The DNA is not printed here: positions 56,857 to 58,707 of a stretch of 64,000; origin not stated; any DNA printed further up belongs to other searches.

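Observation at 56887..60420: Insulated convergent gene pair: DGQHR-like ParB/Srx-fold protein facing a Vsr/DUF559-like zinc-ribbon nuclease; candidate defence or selfish island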

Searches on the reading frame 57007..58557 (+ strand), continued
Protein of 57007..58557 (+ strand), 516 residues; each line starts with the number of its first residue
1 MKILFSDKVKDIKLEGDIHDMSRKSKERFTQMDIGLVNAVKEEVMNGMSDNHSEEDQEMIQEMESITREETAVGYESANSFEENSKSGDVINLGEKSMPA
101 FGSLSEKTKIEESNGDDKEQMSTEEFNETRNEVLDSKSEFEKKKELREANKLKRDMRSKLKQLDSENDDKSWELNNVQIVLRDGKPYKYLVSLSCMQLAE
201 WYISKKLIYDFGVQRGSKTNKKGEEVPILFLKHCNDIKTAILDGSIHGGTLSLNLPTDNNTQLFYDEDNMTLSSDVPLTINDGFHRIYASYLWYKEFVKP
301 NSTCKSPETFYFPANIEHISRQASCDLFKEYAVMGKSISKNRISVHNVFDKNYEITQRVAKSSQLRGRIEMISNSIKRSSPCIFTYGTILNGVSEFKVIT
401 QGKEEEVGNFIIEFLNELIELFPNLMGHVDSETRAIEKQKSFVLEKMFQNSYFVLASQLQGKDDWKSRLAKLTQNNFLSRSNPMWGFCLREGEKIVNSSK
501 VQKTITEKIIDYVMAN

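Call 26: find_encoding_contigs(protein=P0021, flank=6000, max_places=2)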
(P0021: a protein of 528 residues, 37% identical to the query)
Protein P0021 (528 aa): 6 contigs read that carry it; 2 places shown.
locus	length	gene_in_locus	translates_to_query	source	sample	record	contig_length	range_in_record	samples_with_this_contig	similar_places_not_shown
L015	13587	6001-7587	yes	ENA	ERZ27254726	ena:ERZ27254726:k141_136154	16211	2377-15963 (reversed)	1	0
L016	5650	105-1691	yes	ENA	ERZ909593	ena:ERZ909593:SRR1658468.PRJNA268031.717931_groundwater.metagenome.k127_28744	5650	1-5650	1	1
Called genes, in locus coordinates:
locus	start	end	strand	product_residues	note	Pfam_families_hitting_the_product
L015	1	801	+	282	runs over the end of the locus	PF17989:ALP_N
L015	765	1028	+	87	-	-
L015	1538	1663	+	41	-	-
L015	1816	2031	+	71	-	-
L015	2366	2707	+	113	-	-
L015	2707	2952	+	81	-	-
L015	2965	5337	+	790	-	-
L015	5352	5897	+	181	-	PF01551:Peptidase_M23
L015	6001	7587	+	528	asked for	PF14072:DndB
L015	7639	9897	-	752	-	-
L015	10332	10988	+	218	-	PF01381:HTH_3 (weak)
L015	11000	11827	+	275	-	-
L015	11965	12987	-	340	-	PF27269:YonG_N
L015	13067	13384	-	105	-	-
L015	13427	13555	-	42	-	-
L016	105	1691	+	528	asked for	PF14072:DndB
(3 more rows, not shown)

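Call 27: find_encoding_contigs(protein=P0019, flank=6000, max_places=2)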
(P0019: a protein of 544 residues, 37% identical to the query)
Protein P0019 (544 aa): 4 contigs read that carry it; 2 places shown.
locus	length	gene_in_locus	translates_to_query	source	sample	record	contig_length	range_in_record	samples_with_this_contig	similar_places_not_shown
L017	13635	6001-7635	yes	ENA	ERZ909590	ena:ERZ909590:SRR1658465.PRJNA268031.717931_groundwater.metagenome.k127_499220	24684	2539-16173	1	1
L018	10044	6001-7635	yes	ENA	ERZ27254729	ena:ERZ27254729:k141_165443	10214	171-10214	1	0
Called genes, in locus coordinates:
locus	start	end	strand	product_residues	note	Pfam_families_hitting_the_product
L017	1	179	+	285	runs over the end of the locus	PF17989:ALP_N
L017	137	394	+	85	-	-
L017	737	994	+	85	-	-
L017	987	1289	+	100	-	-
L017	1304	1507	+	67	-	-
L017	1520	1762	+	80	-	-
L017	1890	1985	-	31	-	-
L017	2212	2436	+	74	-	-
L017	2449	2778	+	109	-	-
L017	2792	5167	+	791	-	-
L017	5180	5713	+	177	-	PF01551:Peptidase_M23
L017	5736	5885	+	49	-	-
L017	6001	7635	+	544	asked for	PF14072:DndB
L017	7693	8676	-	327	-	-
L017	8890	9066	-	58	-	-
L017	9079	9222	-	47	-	-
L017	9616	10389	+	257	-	PF12844:HTH_19 (faint)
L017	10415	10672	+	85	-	-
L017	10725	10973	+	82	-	-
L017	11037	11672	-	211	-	-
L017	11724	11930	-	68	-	-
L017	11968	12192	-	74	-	-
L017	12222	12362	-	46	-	-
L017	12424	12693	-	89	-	PF02796:HTH_7 (weak), PF13518:HTH_28 (faint)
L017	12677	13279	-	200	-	PF01541:GIY-YIG (weak)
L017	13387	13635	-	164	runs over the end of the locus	-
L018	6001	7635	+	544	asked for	PF14072:DndB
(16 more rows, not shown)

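Call 29: search_protein_families(library=pfam, proteins=[L009:7381-8283:-, L013:7594-9816:-, L017:7693-8676:-, L011:7584-8645:-, L015:7639-9897:-, L013:2966-5338:+], max_evalue=0.05)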
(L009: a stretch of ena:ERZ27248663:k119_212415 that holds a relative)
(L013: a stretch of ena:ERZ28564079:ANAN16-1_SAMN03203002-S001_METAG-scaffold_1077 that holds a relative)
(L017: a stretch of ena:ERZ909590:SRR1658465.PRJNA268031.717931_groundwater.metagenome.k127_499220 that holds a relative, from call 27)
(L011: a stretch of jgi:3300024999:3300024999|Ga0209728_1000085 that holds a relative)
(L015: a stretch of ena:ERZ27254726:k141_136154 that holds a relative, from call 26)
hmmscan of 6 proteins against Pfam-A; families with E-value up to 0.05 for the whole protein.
L009:7381-8283:- (300 aa): 0 families

L013:7594-9816:- (740 aa): 2 families
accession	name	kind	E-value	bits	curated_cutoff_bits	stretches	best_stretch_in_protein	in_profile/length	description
PF25206.1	DUF7836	-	0.0067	16.7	26.7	1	229-266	5-44/59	Domain of unknown function (DUF7836)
PF07453.19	NUMOD1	-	0.036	14.8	22.8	0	534-555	15-36/37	NUMOD1 domain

L017:7693-8676:- (327 aa): 0 families

L011:7584-8645:- (353 aa): 3 families
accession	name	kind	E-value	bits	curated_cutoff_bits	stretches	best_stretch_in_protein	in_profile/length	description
PF07460.16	NUMOD3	-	3.7e-20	72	20.4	1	132-168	1-37/37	NUMOD3 motif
PF19835.5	SegE_GIY-YIG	-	1.9e-09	38.2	25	1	20-103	16-120/123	Putative endonuclease segE, GIY-YIG domain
PF15753.10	BLOC1S3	-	0.026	15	27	1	167-286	53-167/172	Biogenesis of lysosome-related organelles complex 1 subunit 3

L015:7639-9897:- (752 aa): 3 families
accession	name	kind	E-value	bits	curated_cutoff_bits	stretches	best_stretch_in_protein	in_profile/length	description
PF25206.1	DUF7836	-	0.0005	20.3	26.7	1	232-268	6-44/59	Domain of unknown function (DUF7836)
PF14311.12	DUF4379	-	0.017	15.7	24.5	0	220-262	14-55/56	Probable Treble clef zinc finger domain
PF19661.4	DUF6164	-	0.049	14.1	27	0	305-330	15-40/116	Family of unknown function (DUF6164)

L013:2966-5338:+ (790 aa): 4 families
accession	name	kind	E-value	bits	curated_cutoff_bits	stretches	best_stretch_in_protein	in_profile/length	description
PF13173.12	AAA_14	-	0.00077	19.9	27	0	408-445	4-40/129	AAA domain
PF10412.15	TrwB_AAD_bind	-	0.0026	17.2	20.5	0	406-442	15-51/387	Type IV secretion-system coupling protein DNA-binding domain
PF13401.12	AAA_22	-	0.0046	17.7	27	1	404-444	3-43/130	AAA domain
PF20720.3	nSTAND3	-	0.021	15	27.2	0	408-448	19-59/155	Novel STAND NTPase 3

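Call 30: search_protein_families(library=phrogs, proteins=[L009:7381-8283:-, L013:7594-9816:-, L017:7693-8676:-, L011:7584-8645:-, L015:7639-9897:-], max_evalue=0.001)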
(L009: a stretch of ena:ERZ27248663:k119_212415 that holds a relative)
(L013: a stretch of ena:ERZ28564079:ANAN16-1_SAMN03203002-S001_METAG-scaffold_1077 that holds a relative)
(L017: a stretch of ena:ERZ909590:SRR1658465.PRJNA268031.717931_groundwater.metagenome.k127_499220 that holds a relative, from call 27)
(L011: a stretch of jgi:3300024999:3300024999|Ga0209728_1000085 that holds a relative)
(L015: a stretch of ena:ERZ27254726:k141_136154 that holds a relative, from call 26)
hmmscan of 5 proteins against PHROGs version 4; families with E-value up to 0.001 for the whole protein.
L009:7381-8283:- (300 aa): 1 family
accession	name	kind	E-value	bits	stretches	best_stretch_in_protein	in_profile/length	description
phrog_5104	-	unknown function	1.1e-06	29.4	1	24-274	19-225/228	-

L013:7594-9816:- (740 aa): 5 families
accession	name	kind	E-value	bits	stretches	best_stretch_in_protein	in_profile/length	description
phrog_4538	-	unknown function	8.5e-73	246.7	3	30-496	31-446/447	-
phrog_9084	-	DNA, RNA and nucleotide metabolism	4.5e-17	63.7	1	209-373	8-169/187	homing endonuclease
phrog_5104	-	unknown function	1.8e-07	32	1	1-80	1-75/228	-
phrog_3855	-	DNA, RNA and nucleotide metabolism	3.7e-05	25.1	0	395-439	66-110/115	HTH DNA binding protein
phrog_28952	-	unknown function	0.00064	20.5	0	680-693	7-20/53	-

L017:7693-8676:- (327 aa): 6 families
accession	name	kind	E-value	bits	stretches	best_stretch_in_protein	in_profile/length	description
phrog_559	-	DNA, RNA and nucleotide metabolism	2.9e-30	106.6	1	46-321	152-415/607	HNH endonuclease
phrog_9084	-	DNA, RNA and nucleotide metabolism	1.2e-21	78.6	1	212-310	63-161/187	homing endonuclease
phrog_4538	-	unknown function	1.7e-13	51.3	1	209-302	230-318/447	-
phrog_7140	-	DNA, RNA and nucleotide metabolism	3.7e-07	30.2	1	209-306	122-218/423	intron encoded nuclease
phrog_34504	-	unknown function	1.3e-05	25.5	1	244-302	309-367/386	-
phrog_19778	-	unknown function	2e-05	24.8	1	231-302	274-344/362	-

L011:7584-8645:- (353 aa): 5 families
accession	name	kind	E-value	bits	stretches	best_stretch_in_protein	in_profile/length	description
phrog_314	-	DNA, RNA and nucleotide metabolism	2.9e-46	159.6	2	21-167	178-337/574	homing endonuclease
phrog_7168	-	DNA, RNA and nucleotide metabolism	5.6e-17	63.1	1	21-306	1-248/284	homing endonuclease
phrog_447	-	other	1.3e-11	45.6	1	20-104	25-130/148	NAD synthetase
phrog_655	-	DNA, RNA and nucleotide metabolism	4.7e-10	40.9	1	89-161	126-191/343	homing endonuclease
phrog_19446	-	DNA, RNA and nucleotide metabolism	7.2e-06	26.7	1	22-265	2-224/254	homing endonuclease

L015:7639-9897:- (752 aa): 7 families
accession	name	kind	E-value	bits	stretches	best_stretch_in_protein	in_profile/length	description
phrog_4538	-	unknown function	3.1e-73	248.1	3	207-508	173-446/447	-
phrog_9084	-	DNA, RNA and nucleotide metabolism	8.1e-21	75.9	1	210-372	7-166/187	homing endonuclease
phrog_5104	-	unknown function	6.3e-09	36.7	1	3-106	2-91/228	-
phrog_7140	-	DNA, RNA and nucleotide metabolism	1.7e-08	34.7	1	298-402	154-257/423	intron encoded nuclease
phrog_12131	-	DNA, RNA and nucleotide metabolism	4.1e-07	30.4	1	3-93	2-80/313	homing endonuclease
phrog_28952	-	unknown function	1.5e-05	25.7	0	537-549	8-20/53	-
phrog_3855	-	DNA, RNA and nucleotide metabolism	6.8e-05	24.3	0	536-572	8-46/115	HTH DNA binding protein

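Call 32: search_solved_structures(query=window:57007-58557:+, max_evalue=1, show_alignments=2)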
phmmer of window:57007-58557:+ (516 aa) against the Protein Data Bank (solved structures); distinct sequences matched with E-value up to 1: 0.

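Call 48: search_protein_families(library=ncbifam, proteins=[window:57007-58557:+], max_evalue=0.1)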
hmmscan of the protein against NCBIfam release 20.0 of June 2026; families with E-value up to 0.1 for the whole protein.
window:57007-58557:+ (516 aa): 1 family
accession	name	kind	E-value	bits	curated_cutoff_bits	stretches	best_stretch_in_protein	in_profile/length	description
TIGR03187.1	DGQHR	domain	4.5e-06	26.6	58.85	1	270-433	90-255/276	DGQHR domain-containing protein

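Call 50: predict_structure(alignment_id=A1)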
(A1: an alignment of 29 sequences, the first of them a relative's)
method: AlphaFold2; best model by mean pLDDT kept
length: 516 residues; sequences in the alignment: 29
mean_pLDDT: 71.6   pTM: 0.44
mean pLDDT of the five models: 71.6, 70.8, 70.4, 70.0, 69.8
residues with pLDDT >= 90: 170; 70-90: 175; 50-70: 28; < 50: 143
segments of 3 or more residues with pLDDT < 50: 1-128, 334-348
pLDDT, mean of each block of 10 residues (from residue 1): 34 34 34 39 35 37 32 28 29 33 32 34 46 62 75 80 74 92 84 94 91 75 78 84 76 87 89 93 90 90 86 91 79 46 46 84 88 76 89 84 84 96 91 89 93 96 95 94 91 83 96 89
secondary structure, 60 per line:
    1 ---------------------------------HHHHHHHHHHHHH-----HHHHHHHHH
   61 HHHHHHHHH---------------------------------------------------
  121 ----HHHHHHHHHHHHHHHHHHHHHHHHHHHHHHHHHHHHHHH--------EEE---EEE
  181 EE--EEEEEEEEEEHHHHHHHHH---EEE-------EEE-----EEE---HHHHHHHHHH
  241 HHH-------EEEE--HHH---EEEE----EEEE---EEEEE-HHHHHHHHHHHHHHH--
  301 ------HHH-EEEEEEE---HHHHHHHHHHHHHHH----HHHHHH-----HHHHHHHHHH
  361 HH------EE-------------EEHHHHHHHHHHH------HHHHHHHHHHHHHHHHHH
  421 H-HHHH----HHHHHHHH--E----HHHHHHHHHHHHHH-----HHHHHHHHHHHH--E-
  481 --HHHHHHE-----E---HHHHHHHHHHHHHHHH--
elements in order: H34-46 H52-69 H125-163 E172-174 E178-182 E185-194 H195-203 E207-209 E217-219 E225-227 H231-243 E251-254 E263-266 E271-274 E278-282 H284-298 E311-317 H321-335 H340-345 H351-362 H386-396 H403-421 H423-426 H431-438 H446-459 H465-476 H483-488 H499-514

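Call 55: fold_search(model_id=the predicted structure, library=pdb)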
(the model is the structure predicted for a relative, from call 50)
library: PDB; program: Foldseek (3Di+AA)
matches with E <= 10: 125; with E <= 0.001: 0
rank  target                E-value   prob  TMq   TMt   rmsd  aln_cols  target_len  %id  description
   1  7ng0                  8.6e-02  0.63  0.14  0.33  15.2       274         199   10  Crystal structure of N- and C-terminally truncated Geobacillus thermoleovorans nucleoid occlusion protein Noc (released 2021-02-17)
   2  5k5d_B                1.3e-01  0.38  0.19  0.30  12.9       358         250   14  Structure of the C2221 form of Pnob8-like ParB-N domain (released 2016-06-15)
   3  5k5a                  3.0e-01  0.41  0.21  0.35  12.9       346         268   10  Structure of the pNOB8-like ParB N-domain (released 2016-06-15)
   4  6ryk_B                4.9e-01  0.47  0.14  0.45  13.4       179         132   12  Crystal structure of the ParB-like protein PadC (released 2020-01-22)
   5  9mw0_D                7.7e-01  0.04  0.09  0.07  18.7       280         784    8  Bipartite complex of MmpL5-AcpM from Mycolicibacterium smegmatis (released 2025-07-30)
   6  7drr_A                9.8e-01  0.06  0.11  0.08  18.2       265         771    7  Structure of SspE-R100A protein (released 2022-06-29)
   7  9mx0_A                9.8e-01  0.04  0.10  0.09  17.6       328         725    7  Cluster of bipartite complex of MmpL5-AcpM from Mycolicibacterium smegmatis (released 2025-07-30)
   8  5cwf_A                1.1e+00  0.10  0.10  0.20  12.5       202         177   12  Crystal structure of de novo designed helical repeat protein DHR8 (released 2015-12-16)
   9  6zqd_JJ               1.1e+00  0.03  0.06  0.12  24.8       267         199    9  Cryo-EM structure of the 90S pre-ribosome from Saccharomyces cerevisiae, state Post-A1 (released 2020-09-23)
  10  9jfl_B                1.1e+00  0.06  0.15  0.14  17.9       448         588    9  Molecular basis of the phosphorothioation-sensing antiphage defence system DndBCDE-DndI (released 2024-12-11)
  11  5xap                  1.1e+00  0.05  0.10  0.08  19.9       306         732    8  Crystal structure of SecDF in I form (C2 space group) (released 2017-05-17)
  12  4tma_A                1.1e+00  0.01  0.07  0.07  26.6       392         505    9  Crystal structure of gyrase bound to its inhibitor YacG (released 2014-07-23)
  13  8rqj_A                1.3e+00  0.14  0.10  0.24  11.6       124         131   11  Histidine-containing phosphotransfer protein from Chaetomium termophilum mutant R158A (released 2024-07-03)
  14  7nfu_A                1.4e+00  0.21  0.21  0.40   9.8       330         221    8  Crystal structure of C-terminally truncated Geobacillus thermoleovorans nucleoid occlusion protein Noc (released 2021-02-17)
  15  8pbw_A                1.4e+00  0.14  0.09  0.24  11.8       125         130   11  Histidine-containing phosphotransfer protein from Chaetomium thermophilum (released 2024-07-03)
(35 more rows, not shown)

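Call 65: find_encoding_contigs(protein=P0002, flank=6000, max_places=3)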
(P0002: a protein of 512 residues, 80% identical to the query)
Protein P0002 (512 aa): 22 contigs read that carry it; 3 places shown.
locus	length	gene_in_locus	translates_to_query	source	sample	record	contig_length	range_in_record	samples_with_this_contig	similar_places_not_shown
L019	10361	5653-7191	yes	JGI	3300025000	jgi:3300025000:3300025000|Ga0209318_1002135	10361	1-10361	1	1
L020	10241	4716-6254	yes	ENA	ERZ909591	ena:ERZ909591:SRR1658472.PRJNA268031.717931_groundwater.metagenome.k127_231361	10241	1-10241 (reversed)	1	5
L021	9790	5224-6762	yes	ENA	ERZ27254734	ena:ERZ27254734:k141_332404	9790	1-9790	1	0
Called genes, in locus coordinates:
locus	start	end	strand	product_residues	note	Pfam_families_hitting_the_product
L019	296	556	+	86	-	-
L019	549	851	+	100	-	-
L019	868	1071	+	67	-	-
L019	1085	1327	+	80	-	-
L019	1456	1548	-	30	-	-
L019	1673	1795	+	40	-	-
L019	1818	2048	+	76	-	-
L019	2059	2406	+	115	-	-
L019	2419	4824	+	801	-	PF26449:DUF8128 (weak)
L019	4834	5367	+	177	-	PF01551:Peptidase_M23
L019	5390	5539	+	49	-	-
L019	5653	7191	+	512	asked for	PF14072:DndB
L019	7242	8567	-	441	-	PF24308:DUF7487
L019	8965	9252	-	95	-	-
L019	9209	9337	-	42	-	-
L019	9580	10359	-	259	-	?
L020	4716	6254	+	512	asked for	PF14072:DndB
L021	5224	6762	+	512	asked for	PF14072:DndB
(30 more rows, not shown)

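Call 76: find_related_loci(query=A3, collection=metagenome_contigs, flank=5000)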
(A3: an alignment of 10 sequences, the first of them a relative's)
Query A3 (516 aa) in metagenome_contigs; peptide patterns used: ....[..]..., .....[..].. (x = any residue, [..] = any of these).
114 stretches matched a pattern; 5 encode a relative of the query (tblastn E <= 1e-3); 5 distinct loci.
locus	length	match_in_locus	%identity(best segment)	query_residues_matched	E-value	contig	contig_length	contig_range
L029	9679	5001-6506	80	9-516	0e+0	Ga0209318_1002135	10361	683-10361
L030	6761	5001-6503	67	6-515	0e+0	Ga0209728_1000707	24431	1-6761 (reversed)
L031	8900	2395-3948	64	6-516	0e+0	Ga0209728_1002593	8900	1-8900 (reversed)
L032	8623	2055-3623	63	9-515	0e+0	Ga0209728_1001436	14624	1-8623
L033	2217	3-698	71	282-513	3e-117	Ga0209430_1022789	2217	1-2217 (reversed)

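Call 77: find_related_loci(query=A3, collection=viral_contigs, flank=5000)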
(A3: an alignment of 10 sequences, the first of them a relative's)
Query A3 (516 aa) in viral_contigs; peptide patterns used: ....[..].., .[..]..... (x = any residue, [..] = any of these).
35 stretches matched a pattern, but none encodes a relative of the query by tblastn (E <= 1e-3).

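Call 85: search_solved_structures(query=A1, max_evalue=10, show_alignments=3)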
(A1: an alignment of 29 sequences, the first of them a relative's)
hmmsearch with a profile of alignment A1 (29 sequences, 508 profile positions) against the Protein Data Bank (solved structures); distinct sequences matched with E-value up to 10: 2.
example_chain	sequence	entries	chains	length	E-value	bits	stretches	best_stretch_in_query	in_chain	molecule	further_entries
9qtp_o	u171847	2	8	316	2.5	10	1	264-309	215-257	Tetrahydromethanopterin S-methyltransferase subunit H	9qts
8esw_A1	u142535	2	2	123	7.6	8.4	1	114-162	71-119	NADH dehydrogenase [ubiquinone] 1 alpha subcomplex subunit 1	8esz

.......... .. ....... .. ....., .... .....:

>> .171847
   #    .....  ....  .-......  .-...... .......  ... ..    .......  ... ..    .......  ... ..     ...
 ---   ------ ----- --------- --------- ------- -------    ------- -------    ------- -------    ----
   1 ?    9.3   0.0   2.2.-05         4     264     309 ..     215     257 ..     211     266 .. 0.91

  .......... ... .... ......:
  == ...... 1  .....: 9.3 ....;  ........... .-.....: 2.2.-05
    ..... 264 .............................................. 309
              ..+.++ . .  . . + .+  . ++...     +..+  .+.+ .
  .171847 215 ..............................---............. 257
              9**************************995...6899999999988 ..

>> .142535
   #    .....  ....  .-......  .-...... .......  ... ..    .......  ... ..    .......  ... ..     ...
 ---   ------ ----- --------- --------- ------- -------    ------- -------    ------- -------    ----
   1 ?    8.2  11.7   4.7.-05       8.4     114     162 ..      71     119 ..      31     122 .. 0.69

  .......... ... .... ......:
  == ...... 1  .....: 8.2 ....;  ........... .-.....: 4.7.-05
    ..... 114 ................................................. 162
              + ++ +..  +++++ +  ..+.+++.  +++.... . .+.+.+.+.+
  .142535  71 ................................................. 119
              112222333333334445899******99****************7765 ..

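Call 90: search_protein_families(library=pfam, proteins=[L031:4522-5601:-, L031:4162-4434:+, L032:3692-4909:-, L033:868-1641:-, L019:7242-8567:-], max_evalue=0.05)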
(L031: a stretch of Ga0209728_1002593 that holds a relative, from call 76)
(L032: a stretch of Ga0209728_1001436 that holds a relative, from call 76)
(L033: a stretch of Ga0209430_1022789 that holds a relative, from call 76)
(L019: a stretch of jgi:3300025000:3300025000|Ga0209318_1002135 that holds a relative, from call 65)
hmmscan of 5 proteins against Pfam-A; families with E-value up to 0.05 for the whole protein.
L031:4522-5601:- (359 aa): 1 family
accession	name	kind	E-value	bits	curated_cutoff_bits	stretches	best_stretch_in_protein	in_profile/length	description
PF00273.25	Serum_albumin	-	0.018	15.2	34.4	0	102-140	40-78/176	Serum albumin family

L031:4162-4434:+ (90 aa): 2 families
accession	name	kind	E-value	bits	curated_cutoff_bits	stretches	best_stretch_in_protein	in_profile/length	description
PF08271.17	Zn_Ribbon_TF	-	0.0057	16.6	29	0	24-79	2-40/43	TFIIB zinc-binding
PF14354.12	Lar_restr_allev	-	0.043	14.5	28.6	0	25-80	6-47/58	Restriction alleviation protein Lar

L032:3692-4909:- (405 aa): 3 families
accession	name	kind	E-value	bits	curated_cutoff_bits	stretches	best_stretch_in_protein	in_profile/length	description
PF14311.12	DUF4379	-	2.7e-33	114.4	24.5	2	144-198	1-55/56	Probable Treble clef zinc finger domain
PF14319.11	Zn_Tnp_IS91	-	0.0011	19.3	26.3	1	240-277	39-74/90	Transposase zinc-binding domain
PF09723.15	Zn_ribbon_8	-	0.0013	19.1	34.4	1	241-272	7-39/41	Zinc ribbon domain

L033:868-1641:- (257 aa): 3 families
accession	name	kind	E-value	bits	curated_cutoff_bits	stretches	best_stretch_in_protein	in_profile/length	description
PF01555.25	N6_N4_Mtase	-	4.4e-26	92.6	26.7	1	24-242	1-221/221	DNA methylase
PF11599.14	AviRa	-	0.0029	17.5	25.7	1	7-67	149-208/232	RRNA methyltransferase AviRa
PF01170.24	UPF0020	-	0.027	14.6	22.3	0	20-80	116-179/197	RMKL-like, methyltransferase domain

L019:7242-8567:- (441 aa): 1 family
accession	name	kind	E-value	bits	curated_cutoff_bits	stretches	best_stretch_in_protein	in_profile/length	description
PF24308.1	DUF7487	-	5e-38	131.6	27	2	172-294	2-124/220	Family of unknown function (DUF7487)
